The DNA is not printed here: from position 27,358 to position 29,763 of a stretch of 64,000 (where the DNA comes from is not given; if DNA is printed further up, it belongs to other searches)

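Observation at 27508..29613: Xylose-isomerase/AP-endonuclease-2-like TIM barrel interrupted by a ~280-residue charged insertion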

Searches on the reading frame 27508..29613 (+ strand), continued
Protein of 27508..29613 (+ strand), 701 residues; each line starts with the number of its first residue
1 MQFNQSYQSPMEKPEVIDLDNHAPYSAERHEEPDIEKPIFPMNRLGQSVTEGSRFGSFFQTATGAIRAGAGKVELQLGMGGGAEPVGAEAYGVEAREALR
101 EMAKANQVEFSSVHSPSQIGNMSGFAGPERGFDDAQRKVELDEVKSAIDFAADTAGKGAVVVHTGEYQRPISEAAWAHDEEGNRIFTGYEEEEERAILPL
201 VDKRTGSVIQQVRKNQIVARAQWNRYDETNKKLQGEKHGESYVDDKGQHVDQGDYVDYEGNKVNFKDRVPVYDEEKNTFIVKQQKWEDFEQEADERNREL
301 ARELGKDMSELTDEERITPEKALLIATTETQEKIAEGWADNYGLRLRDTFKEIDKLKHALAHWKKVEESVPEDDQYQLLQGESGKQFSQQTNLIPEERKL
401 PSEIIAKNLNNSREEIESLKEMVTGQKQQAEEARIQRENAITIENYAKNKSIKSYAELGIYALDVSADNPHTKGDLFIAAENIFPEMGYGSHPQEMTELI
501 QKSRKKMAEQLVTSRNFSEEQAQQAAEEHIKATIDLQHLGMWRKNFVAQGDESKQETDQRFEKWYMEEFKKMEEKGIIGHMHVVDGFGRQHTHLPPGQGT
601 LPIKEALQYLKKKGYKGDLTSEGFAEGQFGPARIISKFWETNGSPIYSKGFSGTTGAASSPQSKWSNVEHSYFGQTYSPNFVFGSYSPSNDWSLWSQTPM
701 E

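Call 15: find_encoding_contigs(protein=P0015, flank=10000, max_places=1)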
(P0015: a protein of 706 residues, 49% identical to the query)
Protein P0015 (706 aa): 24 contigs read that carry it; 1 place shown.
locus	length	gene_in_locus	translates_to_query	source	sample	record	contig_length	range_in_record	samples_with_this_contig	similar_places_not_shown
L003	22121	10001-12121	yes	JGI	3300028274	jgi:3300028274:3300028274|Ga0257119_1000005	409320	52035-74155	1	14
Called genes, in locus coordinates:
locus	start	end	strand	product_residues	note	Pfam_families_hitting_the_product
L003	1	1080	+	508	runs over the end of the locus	-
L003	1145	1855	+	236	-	PF01209:Ubie_methyltran, PF13847:Methyltransf_31, PF08241:Methyltransf_11, PF13649:Methyltransf_25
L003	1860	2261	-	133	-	-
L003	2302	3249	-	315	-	-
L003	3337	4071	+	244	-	PF01978:TrmB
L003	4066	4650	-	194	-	-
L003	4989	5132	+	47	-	PF04014:MazE_antitoxin (weak)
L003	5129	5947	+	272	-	PF02110:HK (faint), PF01256:Carb_kinase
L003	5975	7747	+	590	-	PF00999:Na_H_Exchanger, PF02254:TrkA_N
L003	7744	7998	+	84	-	PF01985:CRS1_YhbY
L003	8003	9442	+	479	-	-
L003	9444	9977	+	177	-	-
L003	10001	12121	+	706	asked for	PF01261:AP_endonuc_2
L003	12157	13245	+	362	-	PF00437:T2SSE, PF01935:DUF87 (faint)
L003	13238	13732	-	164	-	-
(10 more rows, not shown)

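Call 18: search_protein_families(library=ncbifam, proteins=[window:27508-29613:+], max_evalue=0.1)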
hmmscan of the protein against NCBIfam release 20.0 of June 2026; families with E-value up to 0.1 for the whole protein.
window:27508-29613:+ (701 aa): 2 families
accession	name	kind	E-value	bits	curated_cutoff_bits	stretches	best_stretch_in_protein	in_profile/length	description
NF007360.0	PRK09856.1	equivalog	3.1e-07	30.2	305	1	566-622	193-247/276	fructoselysine 3-epimerase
TIGR03234.1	OH-pyruv-isom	equivalog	0.015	14.7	353.45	1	575-622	196-239/254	hydroxypyruvate isomerase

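Call 21: predict_structure(alignment_id=A1)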
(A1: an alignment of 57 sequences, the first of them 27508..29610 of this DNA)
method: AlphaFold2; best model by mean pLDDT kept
length: 701 residues; sequences in the alignment: 57
mean_pLDDT: 84.4   pTM: 0.81
mean pLDDT of the five models: 84.4, 83.6, 83.1, 82.9, 82.6
residues with pLDDT >= 90: 471; 70-90: 118; 50-70: 15; < 50: 97
segments of 3 or more residues with pLDDT < 50: 1-36, 385-390, 648-701
pLDDT, mean of each block of 10 residues (from residue 1): 31 38 41 56 89 88 85 93 88 94 87 95 95 97 98 97 95 92 90 91 96 94 90 86 93 93 92 92 95 95 94 93 94 94 95 94 91 80 50 66 91 95 96 95 96 98 97 97 93 97 98 97 98 97 93 94 97 97 92 91 95 94 82 85 61 29 37 37 34 38 36
secondary structure, 60 per line:
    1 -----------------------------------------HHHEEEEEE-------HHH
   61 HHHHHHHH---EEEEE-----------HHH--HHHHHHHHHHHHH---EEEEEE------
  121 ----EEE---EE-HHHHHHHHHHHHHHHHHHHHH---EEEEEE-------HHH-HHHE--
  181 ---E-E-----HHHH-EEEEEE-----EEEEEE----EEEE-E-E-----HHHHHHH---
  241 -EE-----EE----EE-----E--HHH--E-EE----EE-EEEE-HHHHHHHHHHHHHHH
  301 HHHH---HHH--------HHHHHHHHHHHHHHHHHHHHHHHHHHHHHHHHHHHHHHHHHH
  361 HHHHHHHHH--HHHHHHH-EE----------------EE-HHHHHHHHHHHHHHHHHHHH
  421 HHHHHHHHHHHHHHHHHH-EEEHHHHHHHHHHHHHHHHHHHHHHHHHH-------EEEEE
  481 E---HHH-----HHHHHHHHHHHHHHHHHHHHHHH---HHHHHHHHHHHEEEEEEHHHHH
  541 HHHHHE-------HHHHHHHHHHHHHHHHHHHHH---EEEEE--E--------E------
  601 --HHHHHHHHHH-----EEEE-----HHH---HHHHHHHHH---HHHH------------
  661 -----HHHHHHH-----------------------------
elements in order (helices of 4 or more, strands of 3 or more residues): E45-50 H58-68 E72-76 H93-105 E109-114 E125-127 H134-154 E158-163 H192-195 E197-202 E208-213 E218-221 H231-237 E281-284 H286-304 H319-369 H372-378 H401-438 E440-442 H443-468 E476-481 H493-515 H519-529 E530-535 H536-545 H554-574 E578-582 H603-612 E618-621 H633-641 H645-648 H666-672

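Call 28: search_solved_structures(query=A1, max_evalue=1, show_alignments=3)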
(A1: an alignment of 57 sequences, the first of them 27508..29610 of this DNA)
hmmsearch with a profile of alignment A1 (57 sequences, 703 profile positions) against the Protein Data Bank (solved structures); distinct sequences matched with E-value up to 1: 8.
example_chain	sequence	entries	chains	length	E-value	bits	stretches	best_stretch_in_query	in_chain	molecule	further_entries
3wqo_A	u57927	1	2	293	8.6e-09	38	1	575-649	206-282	Uncharacterized protein MJ1311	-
3cqh_A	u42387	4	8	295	0.0018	20.4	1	580-639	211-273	L-ribulose-5-phosphate 3-epimerase ulaE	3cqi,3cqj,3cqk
4pgl_A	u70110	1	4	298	0.002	20.3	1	584-646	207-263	D-tagatose 3-epimerase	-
2ou4_A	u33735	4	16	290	0.0025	20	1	584-647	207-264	D-tagatose 3-epimerase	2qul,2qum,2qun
4xsl_A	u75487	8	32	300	0.0025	20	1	584-648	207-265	D-tagatose 3-epimerase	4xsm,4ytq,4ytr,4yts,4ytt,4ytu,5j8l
4q7i_A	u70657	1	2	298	0.0027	19.9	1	584-646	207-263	D-tagatose 3-epimerase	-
4pfh_A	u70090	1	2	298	0.0092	18.1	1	596-637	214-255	D-tagatose 3-epimerase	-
7x7w_A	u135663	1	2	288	0.69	11.9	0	599-646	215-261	D-PSICOSE 3-EPIMERASE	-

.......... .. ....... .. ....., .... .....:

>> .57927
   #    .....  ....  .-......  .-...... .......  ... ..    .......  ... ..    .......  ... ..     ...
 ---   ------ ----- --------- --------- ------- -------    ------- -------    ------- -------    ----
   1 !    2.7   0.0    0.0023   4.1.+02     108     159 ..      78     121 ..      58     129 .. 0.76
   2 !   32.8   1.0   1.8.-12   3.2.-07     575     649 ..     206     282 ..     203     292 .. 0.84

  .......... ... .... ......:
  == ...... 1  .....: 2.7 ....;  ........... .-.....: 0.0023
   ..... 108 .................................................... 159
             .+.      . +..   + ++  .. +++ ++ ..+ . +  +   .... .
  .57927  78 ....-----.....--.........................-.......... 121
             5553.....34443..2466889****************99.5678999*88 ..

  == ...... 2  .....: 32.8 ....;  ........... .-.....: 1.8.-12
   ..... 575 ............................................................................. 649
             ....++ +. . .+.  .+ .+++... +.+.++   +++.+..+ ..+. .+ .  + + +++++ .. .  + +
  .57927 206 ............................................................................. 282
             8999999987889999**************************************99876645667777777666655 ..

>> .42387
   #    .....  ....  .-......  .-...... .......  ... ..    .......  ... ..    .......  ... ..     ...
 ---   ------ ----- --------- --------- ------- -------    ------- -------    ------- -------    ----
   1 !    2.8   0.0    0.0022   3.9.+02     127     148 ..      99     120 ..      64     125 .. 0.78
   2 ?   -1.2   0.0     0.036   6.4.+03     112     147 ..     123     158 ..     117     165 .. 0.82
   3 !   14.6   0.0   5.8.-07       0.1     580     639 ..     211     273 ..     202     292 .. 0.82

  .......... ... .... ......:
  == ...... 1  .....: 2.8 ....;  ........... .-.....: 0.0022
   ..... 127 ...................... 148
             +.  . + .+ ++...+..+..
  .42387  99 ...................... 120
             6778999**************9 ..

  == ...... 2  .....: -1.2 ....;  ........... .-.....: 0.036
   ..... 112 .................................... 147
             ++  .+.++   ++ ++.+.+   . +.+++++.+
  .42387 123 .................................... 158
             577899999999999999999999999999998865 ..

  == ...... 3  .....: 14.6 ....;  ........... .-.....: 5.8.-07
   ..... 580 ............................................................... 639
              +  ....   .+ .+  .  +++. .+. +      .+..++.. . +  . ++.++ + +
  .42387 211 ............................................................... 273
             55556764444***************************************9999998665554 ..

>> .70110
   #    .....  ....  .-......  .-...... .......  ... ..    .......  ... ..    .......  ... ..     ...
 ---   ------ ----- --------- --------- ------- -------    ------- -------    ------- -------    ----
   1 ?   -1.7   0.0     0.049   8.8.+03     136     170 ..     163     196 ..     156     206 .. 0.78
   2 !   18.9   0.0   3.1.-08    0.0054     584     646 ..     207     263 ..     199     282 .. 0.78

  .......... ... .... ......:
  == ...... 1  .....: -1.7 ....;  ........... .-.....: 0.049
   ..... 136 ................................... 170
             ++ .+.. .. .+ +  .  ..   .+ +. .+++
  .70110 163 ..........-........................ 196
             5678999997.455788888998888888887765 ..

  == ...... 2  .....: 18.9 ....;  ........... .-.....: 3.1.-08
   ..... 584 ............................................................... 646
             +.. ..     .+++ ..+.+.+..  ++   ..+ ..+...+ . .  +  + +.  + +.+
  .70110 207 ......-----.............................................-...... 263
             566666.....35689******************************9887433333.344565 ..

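Call 43: search_protein_families(library=phrogs, proteins=[window:27508-29613:+], max_evalue=0.01)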
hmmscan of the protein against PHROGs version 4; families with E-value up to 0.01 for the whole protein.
window:27508-29613:+ (701 aa): 0 families

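Call 45: find_related_loci(query=A1, collection=genome_contigs, flank=6000)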
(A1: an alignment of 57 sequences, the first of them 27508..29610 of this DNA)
Query A1 (701 aa) in genome_contigs; peptide patterns used: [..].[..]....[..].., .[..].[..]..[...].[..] (x = any residue, [..] = any of these).
370 stretches matched a pattern; 333 encode a relative of the query (tblastn E <= 1e-3); the best 80 are kept; 80 distinct loci.
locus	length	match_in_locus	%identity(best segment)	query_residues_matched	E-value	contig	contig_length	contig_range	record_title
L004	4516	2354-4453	49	1-701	0e+0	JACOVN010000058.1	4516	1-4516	MAG: Candidatus Woesearchaeota archaeon isolate NC_groundwater_101_Ag_S-0.1um_45_28 S_p1_S3_170907_scaffold_543087, whol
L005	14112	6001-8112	47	1-701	0e+0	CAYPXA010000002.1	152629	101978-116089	MAG TPA_asm: uncultured Methanosarcinales archaeon isolate SRP319275_co4_112 genome assembly, contig: NODE_49_length_152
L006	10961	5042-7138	46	1-701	0e+0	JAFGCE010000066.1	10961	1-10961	MAG: Candidatus Woesearchaeota archaeon isolate Zod_Metabat.1084 k87_11642457, whole genome shotgun sequence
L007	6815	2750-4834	47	3-701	0e+0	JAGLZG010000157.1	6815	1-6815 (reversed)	MAG: Nanoarchaeota archaeon isolate RS_13_58 ZL320.bin.58.fa_157, whole genome shotgun sequence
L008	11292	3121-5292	45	1-701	0e+0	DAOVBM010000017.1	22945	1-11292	MAG TPA_asm: Candidatus Woesearchaeota archaeon isolate CSMAG_1005 CSMAG_1005_k141_3282671_length_22945_cov_9.9913, whol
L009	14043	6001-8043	45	1-701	0e+0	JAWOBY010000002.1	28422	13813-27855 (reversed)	MAG: Candidatus Woesearchaeota archaeon isolate BLK3-3.bin.38 k191_680364, whole genome shotgun sequence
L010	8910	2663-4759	48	45-701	0e+0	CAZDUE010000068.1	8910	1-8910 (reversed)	MAG TPA_asm: uncultured Methanosarcinales archaeon isolate binchicken_co125_66 genome assembly, contig: NODE_15960_lengt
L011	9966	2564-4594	46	24-701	0e+0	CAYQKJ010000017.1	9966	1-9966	MAG TPA_asm: uncultured Methanosarcinales archaeon isolate SRP098346_co1_64 genome assembly, contig: NODE_8777_length_99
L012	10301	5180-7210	46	1-701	0e+0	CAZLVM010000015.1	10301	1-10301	MAG TPA_asm: uncultured Methanosarcinales archaeon isolate binchicken_co171_24 genome assembly, contig: NODE_1655_length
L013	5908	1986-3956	47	28-701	0e+0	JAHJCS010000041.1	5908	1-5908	MAG: Nanoarchaeota archaeon isolate Modern_marine.mb.317 Modern_marine.mb.317_k141_469242, whole genome shotgun sequence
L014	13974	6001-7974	46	32-701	0e+0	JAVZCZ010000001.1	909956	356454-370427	MAG: Candidatus Woesearchaeota archaeon isolate DRTY-6_201705_bins_90 DRTY-6_201705_bins_90_scaffold_1, whole genome sho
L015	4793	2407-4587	43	1-701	0e+0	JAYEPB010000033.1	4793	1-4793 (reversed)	MAG: Nanoarchaeota archaeon isolate MAG014 MAG014_33, whole genome shotgun sequence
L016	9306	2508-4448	47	38-701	0e+0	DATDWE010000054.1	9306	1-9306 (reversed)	MAG TPA_asm: Candidatus Nanoarchaeia archaeon isolate SMAG_U8102 k141_322243, whole genome shotgun sequence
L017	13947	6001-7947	46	36-701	0e+0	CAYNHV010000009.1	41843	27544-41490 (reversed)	MAG TPA_asm: uncultured Methanosarcinales archaeon isolate SRP141376_co2_308 genome assembly, contig: NODE_2135_length_4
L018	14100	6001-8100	44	1-701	0e+0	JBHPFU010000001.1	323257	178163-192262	Nanoarchaeota archaeon isolate SAG AM-311-K19 NODE_1_length_323257_cov_31.942123, whole genome shotgun sequence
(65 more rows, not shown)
